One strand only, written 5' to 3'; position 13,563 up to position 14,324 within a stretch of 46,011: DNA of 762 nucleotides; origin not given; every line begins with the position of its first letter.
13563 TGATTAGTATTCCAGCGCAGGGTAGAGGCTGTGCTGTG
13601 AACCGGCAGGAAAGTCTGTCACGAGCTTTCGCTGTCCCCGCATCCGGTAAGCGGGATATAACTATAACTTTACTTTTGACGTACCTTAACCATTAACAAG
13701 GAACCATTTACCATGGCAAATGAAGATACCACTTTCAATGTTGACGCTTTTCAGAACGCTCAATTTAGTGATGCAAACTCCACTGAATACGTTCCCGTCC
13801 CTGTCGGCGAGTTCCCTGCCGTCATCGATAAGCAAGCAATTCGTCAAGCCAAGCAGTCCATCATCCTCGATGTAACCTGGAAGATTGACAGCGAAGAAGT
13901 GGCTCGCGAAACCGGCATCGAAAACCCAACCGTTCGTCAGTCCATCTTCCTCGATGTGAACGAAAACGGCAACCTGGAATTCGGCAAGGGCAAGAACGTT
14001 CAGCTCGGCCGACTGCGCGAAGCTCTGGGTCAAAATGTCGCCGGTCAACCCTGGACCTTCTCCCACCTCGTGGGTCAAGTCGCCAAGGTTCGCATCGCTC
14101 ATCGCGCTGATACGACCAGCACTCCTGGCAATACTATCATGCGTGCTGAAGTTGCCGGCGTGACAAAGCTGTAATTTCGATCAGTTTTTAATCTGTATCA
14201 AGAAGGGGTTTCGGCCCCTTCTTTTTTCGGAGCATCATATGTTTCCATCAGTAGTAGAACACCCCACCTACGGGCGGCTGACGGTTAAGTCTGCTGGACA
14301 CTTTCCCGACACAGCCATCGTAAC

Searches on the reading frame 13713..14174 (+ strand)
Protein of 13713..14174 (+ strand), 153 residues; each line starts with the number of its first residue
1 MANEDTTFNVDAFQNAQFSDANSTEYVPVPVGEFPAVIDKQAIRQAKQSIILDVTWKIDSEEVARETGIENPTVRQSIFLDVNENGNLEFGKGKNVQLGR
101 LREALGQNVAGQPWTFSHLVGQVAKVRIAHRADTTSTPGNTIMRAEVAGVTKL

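Call 30: search_protein_families(library=pfam, max_evalue=0.01, proteins=[window:13713-14174:+])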
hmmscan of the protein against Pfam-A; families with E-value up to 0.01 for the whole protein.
window:13713-14174:+ (153 aa): 0 families

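Call 53: search_solved_structures(query=window:13713-14174:+, max_evalue=1)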
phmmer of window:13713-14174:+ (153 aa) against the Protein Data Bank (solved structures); distinct sequences matched with E-value up to 1: 0.

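Call 55: search_protein_families(library=phrogs, max_evalue=0.01, proteins=[window:13713-14174:+])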
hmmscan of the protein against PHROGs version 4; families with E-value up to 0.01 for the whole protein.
window:13713-14174:+ (153 aa): 0 families
